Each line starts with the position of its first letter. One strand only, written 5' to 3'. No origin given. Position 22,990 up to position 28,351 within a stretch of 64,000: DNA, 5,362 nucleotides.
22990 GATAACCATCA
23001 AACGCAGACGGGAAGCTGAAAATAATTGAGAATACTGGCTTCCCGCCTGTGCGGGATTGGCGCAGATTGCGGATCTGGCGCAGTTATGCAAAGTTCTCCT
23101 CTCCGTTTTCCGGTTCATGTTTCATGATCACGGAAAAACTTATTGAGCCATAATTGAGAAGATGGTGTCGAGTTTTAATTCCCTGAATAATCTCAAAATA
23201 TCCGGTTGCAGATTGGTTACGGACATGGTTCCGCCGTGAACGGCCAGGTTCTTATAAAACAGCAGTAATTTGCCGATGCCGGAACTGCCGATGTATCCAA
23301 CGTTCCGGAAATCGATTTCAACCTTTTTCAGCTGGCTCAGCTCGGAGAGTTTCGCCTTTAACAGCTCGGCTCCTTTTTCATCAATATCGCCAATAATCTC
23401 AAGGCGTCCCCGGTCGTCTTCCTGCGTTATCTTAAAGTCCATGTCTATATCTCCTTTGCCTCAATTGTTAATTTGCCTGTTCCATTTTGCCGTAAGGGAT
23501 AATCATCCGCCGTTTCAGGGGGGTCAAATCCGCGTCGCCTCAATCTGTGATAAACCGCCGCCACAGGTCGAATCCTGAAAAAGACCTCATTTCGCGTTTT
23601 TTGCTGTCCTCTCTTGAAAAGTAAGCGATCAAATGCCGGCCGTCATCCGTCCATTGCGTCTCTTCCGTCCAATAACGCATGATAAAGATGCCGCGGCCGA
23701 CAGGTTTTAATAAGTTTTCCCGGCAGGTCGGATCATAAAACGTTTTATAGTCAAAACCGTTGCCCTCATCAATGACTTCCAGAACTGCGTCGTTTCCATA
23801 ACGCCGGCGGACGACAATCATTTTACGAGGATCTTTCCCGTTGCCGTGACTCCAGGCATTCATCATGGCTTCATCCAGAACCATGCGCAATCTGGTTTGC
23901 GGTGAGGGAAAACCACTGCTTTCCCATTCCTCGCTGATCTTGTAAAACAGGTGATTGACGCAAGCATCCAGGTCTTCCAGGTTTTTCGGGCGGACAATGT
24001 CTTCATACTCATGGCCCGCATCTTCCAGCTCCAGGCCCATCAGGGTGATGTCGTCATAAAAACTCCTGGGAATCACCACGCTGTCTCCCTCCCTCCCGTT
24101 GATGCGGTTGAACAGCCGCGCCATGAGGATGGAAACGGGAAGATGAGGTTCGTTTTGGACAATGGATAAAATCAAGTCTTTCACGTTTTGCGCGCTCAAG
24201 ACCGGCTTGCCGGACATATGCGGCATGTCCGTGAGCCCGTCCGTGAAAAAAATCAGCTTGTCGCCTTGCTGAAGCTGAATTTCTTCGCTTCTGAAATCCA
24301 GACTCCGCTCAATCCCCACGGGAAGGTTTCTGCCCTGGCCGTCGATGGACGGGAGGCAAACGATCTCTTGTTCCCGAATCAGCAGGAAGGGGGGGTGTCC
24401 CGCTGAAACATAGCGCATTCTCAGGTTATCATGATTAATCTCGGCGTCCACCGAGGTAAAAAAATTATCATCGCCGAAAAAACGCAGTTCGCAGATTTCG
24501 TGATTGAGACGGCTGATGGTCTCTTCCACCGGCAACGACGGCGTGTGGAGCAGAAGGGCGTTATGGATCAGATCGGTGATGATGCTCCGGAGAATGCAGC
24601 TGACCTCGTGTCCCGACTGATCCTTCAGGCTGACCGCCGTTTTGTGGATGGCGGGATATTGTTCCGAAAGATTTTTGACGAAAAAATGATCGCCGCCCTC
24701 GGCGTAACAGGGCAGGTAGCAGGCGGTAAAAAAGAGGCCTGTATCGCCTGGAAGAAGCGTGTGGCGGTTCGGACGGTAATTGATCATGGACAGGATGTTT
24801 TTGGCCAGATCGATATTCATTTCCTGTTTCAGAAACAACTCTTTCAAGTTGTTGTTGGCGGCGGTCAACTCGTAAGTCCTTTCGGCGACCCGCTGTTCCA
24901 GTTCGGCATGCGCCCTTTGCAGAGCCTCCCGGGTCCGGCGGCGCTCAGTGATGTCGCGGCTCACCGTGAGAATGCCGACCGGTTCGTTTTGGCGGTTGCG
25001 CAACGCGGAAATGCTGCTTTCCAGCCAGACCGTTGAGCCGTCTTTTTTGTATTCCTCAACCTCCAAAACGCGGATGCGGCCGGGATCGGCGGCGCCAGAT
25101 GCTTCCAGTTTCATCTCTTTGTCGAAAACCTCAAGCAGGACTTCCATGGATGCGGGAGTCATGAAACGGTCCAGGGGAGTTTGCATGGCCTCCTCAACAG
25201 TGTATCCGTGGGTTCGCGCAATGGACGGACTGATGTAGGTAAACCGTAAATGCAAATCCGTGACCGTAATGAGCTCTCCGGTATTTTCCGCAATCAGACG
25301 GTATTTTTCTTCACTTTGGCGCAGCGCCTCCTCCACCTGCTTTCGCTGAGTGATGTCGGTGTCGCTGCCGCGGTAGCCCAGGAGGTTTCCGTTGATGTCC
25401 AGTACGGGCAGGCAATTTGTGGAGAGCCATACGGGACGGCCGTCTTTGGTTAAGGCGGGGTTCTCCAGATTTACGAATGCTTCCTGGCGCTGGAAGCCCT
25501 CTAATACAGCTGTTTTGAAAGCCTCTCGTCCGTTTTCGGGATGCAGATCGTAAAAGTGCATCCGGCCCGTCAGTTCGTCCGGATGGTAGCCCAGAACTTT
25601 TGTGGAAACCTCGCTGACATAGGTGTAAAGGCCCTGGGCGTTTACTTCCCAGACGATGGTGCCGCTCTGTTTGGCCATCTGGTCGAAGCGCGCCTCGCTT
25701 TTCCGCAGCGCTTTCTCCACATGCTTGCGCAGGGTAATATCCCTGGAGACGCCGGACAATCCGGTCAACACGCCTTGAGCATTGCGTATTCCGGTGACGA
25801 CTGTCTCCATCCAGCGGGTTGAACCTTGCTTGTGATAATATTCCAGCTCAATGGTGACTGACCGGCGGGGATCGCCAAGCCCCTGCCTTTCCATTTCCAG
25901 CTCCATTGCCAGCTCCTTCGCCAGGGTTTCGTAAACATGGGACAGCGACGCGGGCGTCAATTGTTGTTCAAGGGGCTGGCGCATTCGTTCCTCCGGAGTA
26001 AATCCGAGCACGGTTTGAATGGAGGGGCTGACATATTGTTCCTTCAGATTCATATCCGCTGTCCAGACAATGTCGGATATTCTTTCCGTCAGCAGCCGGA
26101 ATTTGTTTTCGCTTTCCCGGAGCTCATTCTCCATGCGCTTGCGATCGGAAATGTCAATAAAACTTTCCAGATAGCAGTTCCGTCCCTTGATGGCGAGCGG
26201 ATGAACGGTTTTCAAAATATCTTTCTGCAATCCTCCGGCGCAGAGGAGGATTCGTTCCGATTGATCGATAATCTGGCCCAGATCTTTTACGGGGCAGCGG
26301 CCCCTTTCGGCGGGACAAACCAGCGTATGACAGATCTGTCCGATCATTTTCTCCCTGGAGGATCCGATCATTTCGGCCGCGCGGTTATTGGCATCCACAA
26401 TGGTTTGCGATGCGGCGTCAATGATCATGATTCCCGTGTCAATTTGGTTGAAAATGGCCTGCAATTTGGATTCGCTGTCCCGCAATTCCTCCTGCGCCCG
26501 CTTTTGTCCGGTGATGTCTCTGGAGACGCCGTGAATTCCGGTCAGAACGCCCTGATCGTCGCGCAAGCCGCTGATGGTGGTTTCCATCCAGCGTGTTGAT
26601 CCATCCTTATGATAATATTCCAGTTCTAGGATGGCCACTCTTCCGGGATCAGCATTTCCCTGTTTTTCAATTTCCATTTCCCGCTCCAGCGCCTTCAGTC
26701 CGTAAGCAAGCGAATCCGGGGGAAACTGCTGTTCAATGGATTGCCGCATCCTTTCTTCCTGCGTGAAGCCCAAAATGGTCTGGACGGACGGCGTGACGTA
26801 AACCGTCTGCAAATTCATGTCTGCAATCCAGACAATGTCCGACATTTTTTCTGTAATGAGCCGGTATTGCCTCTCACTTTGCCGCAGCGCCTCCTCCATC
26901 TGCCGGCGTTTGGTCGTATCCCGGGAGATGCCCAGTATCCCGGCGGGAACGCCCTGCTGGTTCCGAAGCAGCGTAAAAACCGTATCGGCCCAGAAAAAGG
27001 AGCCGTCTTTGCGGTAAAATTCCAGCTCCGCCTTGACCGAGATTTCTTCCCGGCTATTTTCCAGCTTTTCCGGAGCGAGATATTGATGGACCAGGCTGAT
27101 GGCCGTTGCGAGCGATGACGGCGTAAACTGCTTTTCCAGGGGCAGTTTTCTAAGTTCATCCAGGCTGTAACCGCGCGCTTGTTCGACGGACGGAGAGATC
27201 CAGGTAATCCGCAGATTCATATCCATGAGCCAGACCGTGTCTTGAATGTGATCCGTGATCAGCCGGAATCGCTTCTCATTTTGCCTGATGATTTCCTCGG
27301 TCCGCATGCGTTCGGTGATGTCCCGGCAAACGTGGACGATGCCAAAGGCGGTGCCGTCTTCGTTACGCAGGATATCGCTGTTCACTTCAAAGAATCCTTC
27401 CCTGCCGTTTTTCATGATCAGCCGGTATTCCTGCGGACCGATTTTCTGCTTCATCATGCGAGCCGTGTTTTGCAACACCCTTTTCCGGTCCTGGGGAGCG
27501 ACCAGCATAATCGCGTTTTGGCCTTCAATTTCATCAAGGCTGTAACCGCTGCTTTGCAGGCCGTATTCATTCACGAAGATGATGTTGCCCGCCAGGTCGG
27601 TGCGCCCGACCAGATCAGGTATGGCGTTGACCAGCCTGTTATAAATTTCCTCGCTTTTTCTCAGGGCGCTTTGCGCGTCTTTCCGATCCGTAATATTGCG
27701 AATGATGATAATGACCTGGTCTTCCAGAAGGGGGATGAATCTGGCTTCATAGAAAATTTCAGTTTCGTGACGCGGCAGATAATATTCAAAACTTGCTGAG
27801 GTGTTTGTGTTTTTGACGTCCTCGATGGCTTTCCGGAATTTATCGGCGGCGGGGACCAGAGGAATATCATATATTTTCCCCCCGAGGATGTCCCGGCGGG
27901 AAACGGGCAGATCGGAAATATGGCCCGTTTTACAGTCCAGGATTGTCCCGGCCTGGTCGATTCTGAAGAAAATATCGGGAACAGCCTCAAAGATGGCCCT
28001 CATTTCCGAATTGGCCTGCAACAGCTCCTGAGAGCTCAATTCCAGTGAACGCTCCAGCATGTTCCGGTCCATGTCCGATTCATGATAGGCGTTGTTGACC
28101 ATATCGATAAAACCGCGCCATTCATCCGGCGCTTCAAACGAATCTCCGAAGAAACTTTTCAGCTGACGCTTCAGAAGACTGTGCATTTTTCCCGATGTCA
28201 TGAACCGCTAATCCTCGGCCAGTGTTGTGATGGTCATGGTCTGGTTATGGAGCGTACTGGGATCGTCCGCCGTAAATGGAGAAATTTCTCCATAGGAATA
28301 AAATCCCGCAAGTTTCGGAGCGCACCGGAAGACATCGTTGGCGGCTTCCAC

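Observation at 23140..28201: PP2C phosphatase and RsbW-like serine kinase fused behind a ~9-PAS array, next to a canonical STAS substrate and with no cognate sigma factor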

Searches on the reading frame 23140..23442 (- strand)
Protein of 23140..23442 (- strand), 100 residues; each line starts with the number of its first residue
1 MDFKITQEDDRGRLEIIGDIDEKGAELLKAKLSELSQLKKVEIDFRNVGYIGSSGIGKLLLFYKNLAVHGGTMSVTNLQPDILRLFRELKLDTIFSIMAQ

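Call 6: search_protein_families(library=pfam, proteins=[window:23140-23442:-], max_evalue=0.01)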
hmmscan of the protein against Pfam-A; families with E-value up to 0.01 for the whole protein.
window:23140-23442:- (100 aa): 3 families
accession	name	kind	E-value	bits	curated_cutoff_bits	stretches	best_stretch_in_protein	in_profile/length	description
PF01740.26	STAS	-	1.1e-11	44.9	22.6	1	10-97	9-99/106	STAS domain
PF13466.11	STAS_2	-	4.1e-10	40.1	29.2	1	14-92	1-80/80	STAS domain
PF14213.11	DUF4325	-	0.0068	16.5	23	0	24-54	2-32/64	STAS-like domain of unknown function (DUF4325)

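Call 32: search_solved_structures(query=window:23143-23442:-, max_evalue=1, show_alignments=4)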
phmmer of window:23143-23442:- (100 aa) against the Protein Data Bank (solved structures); distinct sequences matched with E-value up to 1: 11.
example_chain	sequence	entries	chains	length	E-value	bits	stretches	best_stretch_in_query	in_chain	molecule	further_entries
1sbo_A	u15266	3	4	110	5.6e-10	42.7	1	4-97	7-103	Putative anti-sigma factor antagonist TM1442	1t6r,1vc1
6m36_B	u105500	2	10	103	1.9e-07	34.5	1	5-99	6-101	Anti-sigma-B factor antagonist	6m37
1auz_A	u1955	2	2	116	2.4e-06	31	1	14-88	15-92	SPOIIAA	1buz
1th8_B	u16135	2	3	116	0.00016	25.2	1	14-93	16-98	Anti-sigma F factor antagonist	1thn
1tid_B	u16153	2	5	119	0.00044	23.8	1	14-93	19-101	Anti-sigma F factor antagonist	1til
4hyl_A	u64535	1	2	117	0.03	17.9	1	11-82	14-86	Stage II sporulation protein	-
1h4y_A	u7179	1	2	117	0.03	17.9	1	14-87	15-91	ANTI-SIGMA F FACTOR ANTAGONIST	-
1h4x_A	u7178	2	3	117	0.055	17.1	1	14-87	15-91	ANTI-SIGMA F FACTOR ANTAGONIST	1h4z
7ch8_K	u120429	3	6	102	0.12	16.1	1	8-86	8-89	STAS domain-containing protein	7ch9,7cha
2zyz_B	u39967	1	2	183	0.45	14.2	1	10-81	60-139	tRNA-splicing endonuclease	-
10yy_A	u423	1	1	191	0.64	13.7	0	21-60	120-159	Chaperonin GroEL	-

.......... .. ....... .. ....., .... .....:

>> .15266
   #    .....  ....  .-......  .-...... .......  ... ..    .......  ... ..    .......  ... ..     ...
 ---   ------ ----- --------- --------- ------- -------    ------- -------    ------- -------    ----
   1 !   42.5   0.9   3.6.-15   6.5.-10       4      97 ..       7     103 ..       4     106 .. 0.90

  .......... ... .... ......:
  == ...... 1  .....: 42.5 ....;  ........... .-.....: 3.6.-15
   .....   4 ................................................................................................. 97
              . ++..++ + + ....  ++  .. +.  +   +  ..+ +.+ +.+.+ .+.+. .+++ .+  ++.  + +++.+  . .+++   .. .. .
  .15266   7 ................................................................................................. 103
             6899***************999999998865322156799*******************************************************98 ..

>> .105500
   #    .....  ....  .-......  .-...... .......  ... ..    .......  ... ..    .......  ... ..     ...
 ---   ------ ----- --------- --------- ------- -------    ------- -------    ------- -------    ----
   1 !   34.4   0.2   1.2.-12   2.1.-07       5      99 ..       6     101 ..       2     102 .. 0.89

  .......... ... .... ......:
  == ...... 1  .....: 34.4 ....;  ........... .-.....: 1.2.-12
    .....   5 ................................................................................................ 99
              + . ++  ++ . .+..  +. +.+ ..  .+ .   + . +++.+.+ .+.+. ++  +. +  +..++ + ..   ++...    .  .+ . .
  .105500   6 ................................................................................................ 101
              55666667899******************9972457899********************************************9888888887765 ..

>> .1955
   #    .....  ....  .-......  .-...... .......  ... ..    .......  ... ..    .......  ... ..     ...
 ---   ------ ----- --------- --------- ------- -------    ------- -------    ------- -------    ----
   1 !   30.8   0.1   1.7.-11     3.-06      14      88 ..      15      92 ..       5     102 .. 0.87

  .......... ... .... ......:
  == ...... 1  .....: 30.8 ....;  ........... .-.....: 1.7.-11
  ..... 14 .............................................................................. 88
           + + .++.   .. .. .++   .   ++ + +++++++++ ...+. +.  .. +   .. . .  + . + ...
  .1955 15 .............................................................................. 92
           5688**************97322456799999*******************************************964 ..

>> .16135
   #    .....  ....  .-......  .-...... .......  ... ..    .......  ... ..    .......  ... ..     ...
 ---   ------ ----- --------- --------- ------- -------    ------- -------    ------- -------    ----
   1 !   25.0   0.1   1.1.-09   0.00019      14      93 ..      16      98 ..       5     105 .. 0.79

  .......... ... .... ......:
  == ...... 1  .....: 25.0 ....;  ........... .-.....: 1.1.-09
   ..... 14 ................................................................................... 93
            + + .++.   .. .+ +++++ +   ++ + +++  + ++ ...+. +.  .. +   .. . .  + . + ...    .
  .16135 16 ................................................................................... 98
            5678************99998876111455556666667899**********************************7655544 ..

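Call 45: list_cluster_members(proteins=[P0121, window:23143-23442:-, window:49809-52655:-, window:28211-29347:-])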
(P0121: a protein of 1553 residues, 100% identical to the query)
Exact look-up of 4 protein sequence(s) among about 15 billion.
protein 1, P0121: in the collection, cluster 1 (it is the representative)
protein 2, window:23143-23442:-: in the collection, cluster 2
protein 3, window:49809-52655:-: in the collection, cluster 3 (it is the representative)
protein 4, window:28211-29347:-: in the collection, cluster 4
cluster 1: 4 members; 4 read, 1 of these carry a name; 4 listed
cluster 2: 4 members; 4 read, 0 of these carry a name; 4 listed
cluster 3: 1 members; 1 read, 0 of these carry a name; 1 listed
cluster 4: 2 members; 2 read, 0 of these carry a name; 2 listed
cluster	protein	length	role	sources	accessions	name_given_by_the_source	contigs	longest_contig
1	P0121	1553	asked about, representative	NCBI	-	-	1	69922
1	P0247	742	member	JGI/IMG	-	PAS domain S-box-containing protein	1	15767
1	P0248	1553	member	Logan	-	-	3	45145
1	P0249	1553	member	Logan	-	-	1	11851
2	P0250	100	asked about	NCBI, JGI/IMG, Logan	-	-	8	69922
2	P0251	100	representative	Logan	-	-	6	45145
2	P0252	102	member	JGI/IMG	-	-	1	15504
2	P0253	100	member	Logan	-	-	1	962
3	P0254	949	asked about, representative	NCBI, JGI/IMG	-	-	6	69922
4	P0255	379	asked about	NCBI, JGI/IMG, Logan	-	-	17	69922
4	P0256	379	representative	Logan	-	-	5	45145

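Call 57: search_protein_families(library=ncbifam, proteins=[window:23140-23442:-], max_evalue=0.001)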
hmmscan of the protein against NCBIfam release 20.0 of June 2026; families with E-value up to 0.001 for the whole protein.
window:23140-23442:- (100 aa): 2 families
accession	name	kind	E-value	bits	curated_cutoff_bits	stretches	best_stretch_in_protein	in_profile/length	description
TIGR00377.1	ant_ant_sig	superfamily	4.3e-14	52.3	53.45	1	1-98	3-103/108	anti-sigma factor antagonist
TIGR02886.1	spore_II_AA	equivalog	6.4e-11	42.2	114.75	1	14-98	12-96/106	anti-sigma F factor antagonist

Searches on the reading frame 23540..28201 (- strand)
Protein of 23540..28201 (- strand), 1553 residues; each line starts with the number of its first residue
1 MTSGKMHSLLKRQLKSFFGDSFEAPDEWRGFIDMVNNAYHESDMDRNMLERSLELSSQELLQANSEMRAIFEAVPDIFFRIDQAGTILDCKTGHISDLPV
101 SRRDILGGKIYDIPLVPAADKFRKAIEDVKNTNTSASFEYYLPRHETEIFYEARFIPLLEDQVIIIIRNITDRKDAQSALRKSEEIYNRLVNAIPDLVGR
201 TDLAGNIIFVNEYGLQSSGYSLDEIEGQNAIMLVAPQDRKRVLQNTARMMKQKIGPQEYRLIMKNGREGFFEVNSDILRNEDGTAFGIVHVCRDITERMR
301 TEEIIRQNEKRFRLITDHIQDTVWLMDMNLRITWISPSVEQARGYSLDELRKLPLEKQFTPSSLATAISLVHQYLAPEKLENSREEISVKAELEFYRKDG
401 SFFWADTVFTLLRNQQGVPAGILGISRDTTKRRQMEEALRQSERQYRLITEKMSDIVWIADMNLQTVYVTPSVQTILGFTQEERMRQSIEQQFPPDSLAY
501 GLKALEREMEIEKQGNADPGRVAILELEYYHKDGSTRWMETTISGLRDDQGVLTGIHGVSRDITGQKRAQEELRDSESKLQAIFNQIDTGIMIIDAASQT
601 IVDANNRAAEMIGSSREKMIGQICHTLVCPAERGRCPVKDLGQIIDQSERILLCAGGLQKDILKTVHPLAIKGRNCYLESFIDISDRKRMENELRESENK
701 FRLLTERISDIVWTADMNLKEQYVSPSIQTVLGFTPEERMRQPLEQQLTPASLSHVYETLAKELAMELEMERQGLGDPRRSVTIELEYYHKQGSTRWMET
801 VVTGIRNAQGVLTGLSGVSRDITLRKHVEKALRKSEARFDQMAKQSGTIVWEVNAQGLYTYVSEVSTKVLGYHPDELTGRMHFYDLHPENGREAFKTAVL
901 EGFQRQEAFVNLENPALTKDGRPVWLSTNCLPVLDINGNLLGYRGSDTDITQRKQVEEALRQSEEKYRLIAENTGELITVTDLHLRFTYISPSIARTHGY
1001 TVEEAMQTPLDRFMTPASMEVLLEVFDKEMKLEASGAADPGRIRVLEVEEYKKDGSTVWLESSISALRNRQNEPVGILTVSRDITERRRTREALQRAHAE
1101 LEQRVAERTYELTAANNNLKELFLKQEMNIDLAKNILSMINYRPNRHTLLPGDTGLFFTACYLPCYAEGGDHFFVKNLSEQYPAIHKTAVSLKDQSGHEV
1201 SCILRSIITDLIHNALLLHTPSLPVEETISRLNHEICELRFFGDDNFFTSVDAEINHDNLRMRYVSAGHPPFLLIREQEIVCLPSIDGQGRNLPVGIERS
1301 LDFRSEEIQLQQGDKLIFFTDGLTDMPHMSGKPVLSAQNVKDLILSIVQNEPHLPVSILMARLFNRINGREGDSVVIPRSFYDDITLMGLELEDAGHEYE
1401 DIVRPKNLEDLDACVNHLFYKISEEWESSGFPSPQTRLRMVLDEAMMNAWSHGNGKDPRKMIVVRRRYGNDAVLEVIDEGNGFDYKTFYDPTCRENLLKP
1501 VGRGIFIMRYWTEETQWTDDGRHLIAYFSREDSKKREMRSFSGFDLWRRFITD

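Call 6: search_protein_families(library=pfam, proteins=[window:23540-28201:-], max_evalue=0.01)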
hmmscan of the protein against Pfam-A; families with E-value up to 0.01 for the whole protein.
window:23540-28201:- (1553 aa): 9 families
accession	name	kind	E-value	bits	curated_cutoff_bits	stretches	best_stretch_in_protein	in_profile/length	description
PF13426.13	PAS_9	-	1.6e-86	285.7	27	8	978-1086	4-103/103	PAS domain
PF08448.16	PAS_4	-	3.8e-71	236.8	23.1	7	849-955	7-110/110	PAS fold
PF00989.32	PAS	-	3.7e-70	233.5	22.6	7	445-563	2-113/113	PAS fold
PF08447.18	PAS_3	-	2.2e-54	182.1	25.6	6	207-289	1-86/89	PAS fold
PF13188.13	PAS_8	-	1.3e-30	104.7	21.8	1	579-630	2-49/65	PAS domain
PF07228.17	SpoIIE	-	4.4e-21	76.1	25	1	1187-1390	4-189/192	Stage II sporulation protein E (SpoIIE)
PF13581.12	HATPase_c_2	-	4.3e-13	49.8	27.4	1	1429-1525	22-124/127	Histidine kinase-like ATPase domain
PF08348.17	PAS_6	-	0.0012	19.1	27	0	1057-1090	79-112/115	YheO-like PAS domain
PF12860.13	PAS_7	-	0.0023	18.5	27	0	584-645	1-63/115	PAS fold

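Call 21: find_encoding_contigs(protein=window:23540-28201:-, flank=3000, max_places=3)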
Protein window:23540-28201:- (1553 aa): no gene with exactly this product is on record in the collection.

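Call 57: search_protein_families(library=ncbifam, proteins=[window:23540-28201:-], max_evalue=0.001)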
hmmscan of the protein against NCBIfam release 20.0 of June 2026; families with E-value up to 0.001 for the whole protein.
window:23540-28201:- (1553 aa): 23 families
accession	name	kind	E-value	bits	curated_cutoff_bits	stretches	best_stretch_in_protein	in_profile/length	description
TIGR00229.1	sensory_box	domain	2e-130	428.7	22.9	7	961-1094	1-126/126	PAS domain S-box protein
NF053781.1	cdiGMPphdstlr2612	equivalog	4.2e-101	339.4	1600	7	384-493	655-764/1268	Tlr1612 family c-di-GMP phosphodiesterase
NF041777.1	sens_FixL_Rhizob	equivalog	3.9e-45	154.4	850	5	845-1101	4-253/485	sensor protein FixL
NF052573.1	HisKinEspAMyxo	equivalog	2.6e-43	148.1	1400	5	832-1097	125-378/755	serine histidine kinase EspA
NF007298.0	PRK09776.1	equivalog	9.8e-39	133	1135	3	686-1014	288-604/1111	diguanylate cyclase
NF041831.1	NO_HK_NahK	exception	4.1e-36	124.3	1500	3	942-1121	298-468/854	hybrid sensor histidine kinase/response regulator NahK/ErcS'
NF008468.0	PRK11360.1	equivalog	8.9e-35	120.1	646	3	179-310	262-392/616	two-component system sensor histidine kinase AtoS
NF047874.1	MASE3_PAS_HK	subfamily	3.5e-33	115.3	560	3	171-307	251-387/655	MASE3 domain-containing sensor histidine kinase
NF052652.1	YtvA_fam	equivalog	9.1e-33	113.8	250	2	385-460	70-142/243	YtvA family blue-light photoreceptor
NF010076.0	PRK13557.1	subfamily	1.7e-32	112.6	631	3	867-969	63-162/540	histidine kinase famiy protein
NF045595.1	HK_scytonemin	equivalog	6.3e-32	110.8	865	4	282-350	254-321/637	scytonemin biosynthesis sensor histidine kinase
NF052306.1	BluLightHisKinLov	equivalog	9e-30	103.7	450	2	523-580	96-152/334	blue-light-activated histidine kinase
NF008302.0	PRK11091.1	equivalog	1.2e-27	96.4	838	2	168-309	138-280/779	aerobic respiration two-component sensor histidine kinase ArcB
NF041880.1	EPS_EpsF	equivalog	2.2e-20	72.6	900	2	433-577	135-271/492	response regulator EpsF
NF010077.0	PRK13559.1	subfamily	1.2e-17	63.8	361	0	520-610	114-200/364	hypothetical protein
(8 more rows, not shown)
